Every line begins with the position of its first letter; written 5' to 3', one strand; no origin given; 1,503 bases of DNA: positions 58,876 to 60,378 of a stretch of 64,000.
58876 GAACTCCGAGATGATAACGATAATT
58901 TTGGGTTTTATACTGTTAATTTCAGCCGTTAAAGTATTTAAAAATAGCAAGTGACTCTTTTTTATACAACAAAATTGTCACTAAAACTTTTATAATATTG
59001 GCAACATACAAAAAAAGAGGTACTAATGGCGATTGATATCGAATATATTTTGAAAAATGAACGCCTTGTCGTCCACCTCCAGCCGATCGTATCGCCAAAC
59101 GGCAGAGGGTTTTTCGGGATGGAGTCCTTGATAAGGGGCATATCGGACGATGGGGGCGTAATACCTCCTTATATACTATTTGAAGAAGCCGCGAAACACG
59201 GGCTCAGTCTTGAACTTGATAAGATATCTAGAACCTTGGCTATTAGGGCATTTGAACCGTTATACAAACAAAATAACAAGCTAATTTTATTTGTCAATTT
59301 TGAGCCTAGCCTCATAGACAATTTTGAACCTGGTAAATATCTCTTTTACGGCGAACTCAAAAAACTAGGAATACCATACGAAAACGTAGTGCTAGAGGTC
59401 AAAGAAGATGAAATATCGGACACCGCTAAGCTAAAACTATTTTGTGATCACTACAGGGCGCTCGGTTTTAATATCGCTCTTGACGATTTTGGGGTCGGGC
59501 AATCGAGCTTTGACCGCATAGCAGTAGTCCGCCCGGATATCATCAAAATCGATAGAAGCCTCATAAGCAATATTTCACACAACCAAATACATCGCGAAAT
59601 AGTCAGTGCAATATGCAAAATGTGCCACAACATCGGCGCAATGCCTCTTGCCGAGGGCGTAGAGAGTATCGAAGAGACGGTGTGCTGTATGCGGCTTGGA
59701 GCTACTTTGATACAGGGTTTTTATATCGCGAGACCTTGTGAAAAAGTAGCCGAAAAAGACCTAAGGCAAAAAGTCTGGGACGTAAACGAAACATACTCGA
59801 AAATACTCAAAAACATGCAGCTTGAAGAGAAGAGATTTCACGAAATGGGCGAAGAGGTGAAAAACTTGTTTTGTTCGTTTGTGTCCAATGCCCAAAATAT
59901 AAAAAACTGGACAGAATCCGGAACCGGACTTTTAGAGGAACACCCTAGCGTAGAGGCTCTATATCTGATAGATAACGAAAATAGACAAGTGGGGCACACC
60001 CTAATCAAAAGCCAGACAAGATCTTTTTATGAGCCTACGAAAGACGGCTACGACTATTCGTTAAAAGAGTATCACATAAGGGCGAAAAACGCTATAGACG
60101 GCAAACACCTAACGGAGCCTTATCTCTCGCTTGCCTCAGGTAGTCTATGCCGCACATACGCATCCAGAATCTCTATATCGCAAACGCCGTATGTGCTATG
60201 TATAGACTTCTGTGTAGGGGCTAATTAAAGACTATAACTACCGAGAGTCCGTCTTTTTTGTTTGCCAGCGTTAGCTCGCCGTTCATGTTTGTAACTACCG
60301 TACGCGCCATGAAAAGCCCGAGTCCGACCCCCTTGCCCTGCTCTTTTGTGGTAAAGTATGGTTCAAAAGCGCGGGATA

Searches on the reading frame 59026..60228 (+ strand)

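Call 52: search_protein_families(library=ncbifam, proteins=[window:59026-60228:+], max_evalue=1e-10)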
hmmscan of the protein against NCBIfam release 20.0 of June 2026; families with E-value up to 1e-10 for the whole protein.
window:59026-60228:+ (400 aa): 12 families
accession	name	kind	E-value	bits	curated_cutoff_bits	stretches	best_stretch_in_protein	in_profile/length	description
NF052265.1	EAL_dom_RimA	equivalog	5.8e-31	107.6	430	1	18-242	21-238/248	S6 modification regulatory phosphodiesterase RimA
NF052458.1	PhdiestGepA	equivalog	4.5e-25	88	1200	1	2-238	593-832/840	phosphodiesterase GepA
NF007474.0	PRK10060.1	equivalog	3.3e-24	85.1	782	1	8-241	416-648/663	cyclic di-GMP phosphodiesterase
NF045675.1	PhdiestaseDibA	equivalog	5.1e-23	81.3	980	1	2-239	379-617/623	phosphodiesterase DibA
NF007839.0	PRK10551.1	equivalog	3.9e-20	71.9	461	1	9-239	272-502/518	cyclic di-GMP phosphodiesterase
NF052596.1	RR_EAL_PvrR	equivalog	7.1e-20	71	580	1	5-240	147-382/398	response regulator cyclic di-GMP phosphodiesterase PvrR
NF053781.1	cdiGMPphdstlr2612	equivalog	1.2e-17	62.9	1600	1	4-238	1019-1256/1268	Tlr1612 family c-di-GMP phosphodiesterase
NF008467.0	PRK11359.1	equivalog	1.3e-17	63.1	857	1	9-239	553-784/800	oxygen-sensing cyclic-di-GMP phosphodiesterase DosP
NF008807.1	PRK11829.1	equivalog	1.7e-17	62.8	733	1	7-239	422-654/670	biofilm formation regulator HmsP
NF007298.0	PRK09776.1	equivalog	1e-14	53.5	1135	1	32-237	892-1096/1111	diguanylate cyclase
NF045673.1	c-di-GMPRcptLapD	equivalog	3.1e-13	48.9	1020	1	5-238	417-645/647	cyclic di-GMP receptor LapD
NF051476.1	CDiGphdiTpdA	equivalog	6.2e-13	48.4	1000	1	79-234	413-567/570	cyclic di-GMP phosphodiesterase TpdA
